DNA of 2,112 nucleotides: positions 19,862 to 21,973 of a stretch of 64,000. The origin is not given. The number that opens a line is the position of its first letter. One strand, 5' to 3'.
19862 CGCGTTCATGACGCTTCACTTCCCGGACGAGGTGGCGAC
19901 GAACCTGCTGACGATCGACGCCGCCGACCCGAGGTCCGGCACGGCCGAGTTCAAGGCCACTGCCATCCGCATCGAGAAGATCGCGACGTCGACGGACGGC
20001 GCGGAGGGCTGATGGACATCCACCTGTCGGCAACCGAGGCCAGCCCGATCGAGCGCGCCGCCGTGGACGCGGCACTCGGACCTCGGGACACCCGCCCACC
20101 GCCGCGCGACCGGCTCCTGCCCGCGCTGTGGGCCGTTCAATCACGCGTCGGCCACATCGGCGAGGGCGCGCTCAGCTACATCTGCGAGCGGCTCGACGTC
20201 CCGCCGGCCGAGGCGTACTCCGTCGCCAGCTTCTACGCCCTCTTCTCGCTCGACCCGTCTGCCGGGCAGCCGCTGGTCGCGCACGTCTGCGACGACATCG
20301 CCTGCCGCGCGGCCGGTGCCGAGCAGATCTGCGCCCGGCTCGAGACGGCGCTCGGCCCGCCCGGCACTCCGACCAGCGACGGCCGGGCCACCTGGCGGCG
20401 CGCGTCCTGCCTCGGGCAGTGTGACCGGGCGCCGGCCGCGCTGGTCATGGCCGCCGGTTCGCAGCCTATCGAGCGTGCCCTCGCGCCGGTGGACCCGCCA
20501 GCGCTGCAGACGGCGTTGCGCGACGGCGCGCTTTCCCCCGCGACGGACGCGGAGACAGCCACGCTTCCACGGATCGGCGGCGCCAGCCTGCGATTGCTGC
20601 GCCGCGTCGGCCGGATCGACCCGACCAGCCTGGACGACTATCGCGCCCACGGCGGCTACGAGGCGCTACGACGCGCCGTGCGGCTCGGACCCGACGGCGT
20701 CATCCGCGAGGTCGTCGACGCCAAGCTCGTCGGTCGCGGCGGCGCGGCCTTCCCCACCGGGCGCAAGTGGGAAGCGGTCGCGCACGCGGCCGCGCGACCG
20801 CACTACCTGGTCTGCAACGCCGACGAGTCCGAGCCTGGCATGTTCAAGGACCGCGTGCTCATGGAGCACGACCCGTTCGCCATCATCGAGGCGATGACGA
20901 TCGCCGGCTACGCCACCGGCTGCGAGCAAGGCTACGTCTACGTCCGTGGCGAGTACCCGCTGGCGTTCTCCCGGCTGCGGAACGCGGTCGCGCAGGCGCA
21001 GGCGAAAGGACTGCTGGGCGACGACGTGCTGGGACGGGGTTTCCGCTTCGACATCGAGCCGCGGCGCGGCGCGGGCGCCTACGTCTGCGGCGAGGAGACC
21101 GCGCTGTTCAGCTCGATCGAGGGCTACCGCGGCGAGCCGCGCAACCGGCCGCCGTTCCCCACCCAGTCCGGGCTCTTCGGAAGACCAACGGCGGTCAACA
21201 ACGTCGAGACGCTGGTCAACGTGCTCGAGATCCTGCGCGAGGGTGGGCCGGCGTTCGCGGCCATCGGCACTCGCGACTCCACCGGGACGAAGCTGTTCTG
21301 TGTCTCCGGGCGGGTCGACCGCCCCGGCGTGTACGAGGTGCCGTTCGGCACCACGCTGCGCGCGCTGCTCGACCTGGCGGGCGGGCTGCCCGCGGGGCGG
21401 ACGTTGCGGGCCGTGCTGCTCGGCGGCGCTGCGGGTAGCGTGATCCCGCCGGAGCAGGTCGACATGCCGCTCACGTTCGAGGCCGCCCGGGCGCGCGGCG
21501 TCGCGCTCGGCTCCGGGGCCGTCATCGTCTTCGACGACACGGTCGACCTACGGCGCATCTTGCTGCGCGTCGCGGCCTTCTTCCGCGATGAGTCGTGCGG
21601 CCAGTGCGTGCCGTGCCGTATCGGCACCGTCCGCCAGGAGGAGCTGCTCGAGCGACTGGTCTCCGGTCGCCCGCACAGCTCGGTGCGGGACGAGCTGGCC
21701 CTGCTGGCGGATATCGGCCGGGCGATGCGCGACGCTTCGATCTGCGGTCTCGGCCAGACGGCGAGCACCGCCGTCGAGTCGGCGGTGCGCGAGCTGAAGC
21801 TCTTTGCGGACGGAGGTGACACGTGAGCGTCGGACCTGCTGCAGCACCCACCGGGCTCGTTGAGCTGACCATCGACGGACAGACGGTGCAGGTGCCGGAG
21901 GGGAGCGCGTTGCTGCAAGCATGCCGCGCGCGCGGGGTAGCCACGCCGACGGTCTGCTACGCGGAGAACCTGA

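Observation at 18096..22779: Formate dehydrogenase alpha subunit split at the domain boundary and circularly permuted around fused fdsGB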

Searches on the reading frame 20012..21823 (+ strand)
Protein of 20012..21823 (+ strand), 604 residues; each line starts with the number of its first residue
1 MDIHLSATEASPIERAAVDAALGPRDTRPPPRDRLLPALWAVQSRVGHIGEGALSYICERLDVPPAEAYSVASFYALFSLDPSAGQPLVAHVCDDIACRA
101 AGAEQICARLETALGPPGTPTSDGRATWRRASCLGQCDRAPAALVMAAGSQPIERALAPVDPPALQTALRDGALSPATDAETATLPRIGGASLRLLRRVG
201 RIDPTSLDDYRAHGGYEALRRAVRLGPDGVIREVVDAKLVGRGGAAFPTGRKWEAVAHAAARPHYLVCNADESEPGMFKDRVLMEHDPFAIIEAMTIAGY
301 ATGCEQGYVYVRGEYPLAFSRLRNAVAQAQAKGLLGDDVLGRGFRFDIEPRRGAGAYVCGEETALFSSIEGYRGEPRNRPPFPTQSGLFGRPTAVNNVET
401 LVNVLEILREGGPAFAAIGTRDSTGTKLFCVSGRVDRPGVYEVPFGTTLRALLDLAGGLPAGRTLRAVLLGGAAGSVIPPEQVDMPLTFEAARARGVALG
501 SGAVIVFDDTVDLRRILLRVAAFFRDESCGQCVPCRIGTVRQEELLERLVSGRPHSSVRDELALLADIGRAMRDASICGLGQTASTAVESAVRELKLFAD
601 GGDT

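Call 9: search_protein_families(library=pfam, proteins=[window:20012-21823:+], max_evalue=0.001)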
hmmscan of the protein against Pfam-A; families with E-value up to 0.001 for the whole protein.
window:20012-21823:+ (604 aa): 5 families
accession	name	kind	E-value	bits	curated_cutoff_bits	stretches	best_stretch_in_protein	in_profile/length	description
PF01512.22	Complex1_51K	-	4.2e-47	160.2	31.2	1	235-405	2-149/150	Nuo51 FMN-binding domain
PF01257.25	2Fe-2S_thioredx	-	9.9e-28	97.2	24.8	1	30-145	10-124/145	Thioredoxin-like [2Fe-2S] ferredoxin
PF10589.14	NADH_4Fe-4S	-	5.7e-22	77.8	23.5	1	516-594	2-77/85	NADH-ubiquinone oxidoreductase-F iron-sulfur binding region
PF10531.15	SLBB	-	1.8e-10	40.9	27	1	429-468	2-41/55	SLBB domain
PF22461.2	SLBB_2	-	7.9e-07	29.5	27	1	427-475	1-50/79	SLBB domain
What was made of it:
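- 20012..21826 (+): Diaphorase subunit, a NuoE-like [2Fe-2S] domain fused to a NuoF-like FMN/NAD(H) domain with a [4Fe-4S] (604 aa). Pfam finds 2Fe-2S_thioredx at 30-145, Complex1_51K at 235-405, SLBB, and NADH_4Fe-4S at 516-594 (call 9).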

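Call 10: search_protein_families(library=ncbifam, proteins=[window:20012-21823:+], max_evalue=0.00001)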
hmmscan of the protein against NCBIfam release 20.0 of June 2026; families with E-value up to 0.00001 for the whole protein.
window:20012-21823:+ (604 aa): 15 families
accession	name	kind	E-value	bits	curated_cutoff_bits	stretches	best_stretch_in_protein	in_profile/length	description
TIGR01959.1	nuoF_fam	equivalog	1.2e-136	455.4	558.65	1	197-595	4-402/410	NADH-quinone oxidoreductase subunit NuoF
NF010120.0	PRK13596.1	equivalog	3.8e-112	375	389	1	201-595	14-409/433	NADH-quinone oxidoreductase subunit NuoF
NF008436.0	PRK11278.1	equivalog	2e-98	330.2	749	1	203-572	23-394/448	NADH-quinone oxidoreductase subunit NuoF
NF005722.0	PRK07539.1-2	equivalog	2.6e-22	79.6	141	1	29-147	21-138/157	NADH-quinone oxidoreductase subunit NuoE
TIGR01958.1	nuoE_fam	subfamily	3.7e-21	75.8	142.4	1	32-146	15-128/148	NADH-quinone oxidoreductase subunit NuoE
NF005747.0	PRK07571.1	equivalog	5.2e-20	71.8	224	1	32-144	36-147/173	bidirectional hydrogenase complex protein HoxE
NF004638.0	PRK05988.1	equivalog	3.2e-17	62.7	198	1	34-145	27-137/159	formate dehydrogenase subunit gamma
NF005721.0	PRK07539.1-1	equivalog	1.4e-16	60.6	308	1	29-145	42-157/292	NADH-quinone oxidoreductase subunit NuoE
NF005724.0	PRK07539.1-4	equivalog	1.7e-15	57.5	280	1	35-146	42-153/240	NADH-quinone oxidoreductase subunit NuoE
NF005725.0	PRK07539.1-5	equivalog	9e-15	54.8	220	1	34-142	40-148/174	NADH-quinone oxidoreductase subunit NuoE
TIGR01945.1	rnfC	subfamily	8e-13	47.7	245.95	1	218-330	112-222/435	RnfABCDGE type electron transport complex subunit C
NF005723.0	PRK07539.1-3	equivalog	2.4e-12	47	226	1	35-145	26-135/158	NADH-quinone oxidoreductase subunit NuoE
NF009040.0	PRK12373.1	equivalog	2.1e-11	44.2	514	1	35-145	39-149/400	NADH-quinone oxidoreductase subunit E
NF003454.1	PRK05035.1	equivalog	3.2e-11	42.4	345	1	224-330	120-223/556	electron transport complex subunit RsxC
TIGR04481.1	PR_assoc_PrdC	equivalog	5e-10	38.8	490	1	230-460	76-272/425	proline reductase-associated electron transfer protein PrdC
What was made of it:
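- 20012..21826 (+): It matches NuoF and NuoE NCBIfam models (call 10).
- On NAD+-dependent FdsABG / MeFDH1 class: Pfam and NCBIfam matches (calls 9, 10).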

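Call 20: search_solved_structures(query=window:20012-21823:+, max_evalue=1e-30)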
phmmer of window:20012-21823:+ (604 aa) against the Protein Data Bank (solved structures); distinct sequences matched with E-value up to 1e-30: 61 (the best 60 are shown).
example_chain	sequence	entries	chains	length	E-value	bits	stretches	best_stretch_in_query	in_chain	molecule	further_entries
9bov_B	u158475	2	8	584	5.5e-122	411.3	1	195-595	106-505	NADH dehydrogenase (Quinone)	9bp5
7t2r_B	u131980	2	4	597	2.4e-117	396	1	92-594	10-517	NiFe hydrogenase subunit B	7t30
8oh5_B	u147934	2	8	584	3.6e-117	395.4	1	195-594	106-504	NAD-reducing hydrogenase subunit HoxF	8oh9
9n5u_B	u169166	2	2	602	3e-116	392.4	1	196-593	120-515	NfnB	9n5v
8a6t_B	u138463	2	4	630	7.4e-115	387.8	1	194-594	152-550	Electron bifurcating hydrogenase subunit HydB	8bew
7q4v_B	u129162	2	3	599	1.2e-114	387.1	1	196-594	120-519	Iron hydrogenase HydB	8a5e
7p5h_B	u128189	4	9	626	4e-114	385.4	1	90-598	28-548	Fe-hydrogenase, subunit beta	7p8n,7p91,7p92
6vw7_B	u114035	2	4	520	6e-114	384.8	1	160-594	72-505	NAD-dependent formate dehydrogenase beta subunit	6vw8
7q4w_B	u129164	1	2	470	4.4e-112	378.6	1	207-594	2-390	Iron hydrogenase HydB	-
9fe7_B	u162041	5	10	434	2.2e-108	366.4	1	185-591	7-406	NADH-quinone oxidoreductase subunit F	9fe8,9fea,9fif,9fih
6q9c_B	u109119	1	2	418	2.7e-108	366.1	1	185-591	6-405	NADH-quinone oxidoreductase subunit F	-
7q5y_C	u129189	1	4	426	2.9e-108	366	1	185-591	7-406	NADH-quinone oxidoreductase subunit F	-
6hl2_B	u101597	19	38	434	3.1e-108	365.9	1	185-591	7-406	NADH-quinone oxidoreductase subunit F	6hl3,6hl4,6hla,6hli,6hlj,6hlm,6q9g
9mqx_B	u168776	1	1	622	6.1e-108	365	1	89-592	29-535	NADH:ubiquinone oxidoreductase, NADH-binding (51 kD) subunit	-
9fii_B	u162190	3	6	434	1.1e-107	364.1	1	185-591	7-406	NADH-quinone oxidoreductase subunit F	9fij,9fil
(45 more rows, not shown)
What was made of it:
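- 20012..21826 (+): PDB relatives are FdsB, HoxF, HydB and MeFdh1B (call 20).
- The closest PDB relatives of the flavoprotein include bifurcating HydB, NfnB and Hyl-type subunits (call 20).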

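Call 49: list_cluster_members(proteins=[window:18435-20009:+, window:20012-21823:+, P0001, P0020])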
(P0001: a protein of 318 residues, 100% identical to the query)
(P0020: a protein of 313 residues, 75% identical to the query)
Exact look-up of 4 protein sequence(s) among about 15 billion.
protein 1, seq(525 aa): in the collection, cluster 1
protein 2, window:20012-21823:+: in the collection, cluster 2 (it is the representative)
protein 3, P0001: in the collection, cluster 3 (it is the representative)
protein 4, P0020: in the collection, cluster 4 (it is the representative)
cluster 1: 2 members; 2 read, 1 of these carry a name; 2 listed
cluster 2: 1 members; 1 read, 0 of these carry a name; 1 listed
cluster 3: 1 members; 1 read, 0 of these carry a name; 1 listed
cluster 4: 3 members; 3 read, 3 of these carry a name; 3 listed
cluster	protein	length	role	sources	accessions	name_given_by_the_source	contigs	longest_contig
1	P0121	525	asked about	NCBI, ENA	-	-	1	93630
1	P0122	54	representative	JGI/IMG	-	hypothetical protein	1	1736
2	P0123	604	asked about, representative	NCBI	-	-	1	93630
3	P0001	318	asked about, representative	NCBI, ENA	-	-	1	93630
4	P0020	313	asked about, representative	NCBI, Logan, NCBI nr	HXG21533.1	MAG TPA: 2Fe-2S iron-sulfur cluster-binding protein [Methylomirabilota bacterium] | 2Fe-2S iron-sulfur cluster-binding protein [Methylomirabilota bacterium]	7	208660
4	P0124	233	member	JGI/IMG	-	predicted molibdopterin-dependent oxidoreductase YjgC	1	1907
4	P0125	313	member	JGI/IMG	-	predicted molibdopterin-dependent oxidoreductase YjgC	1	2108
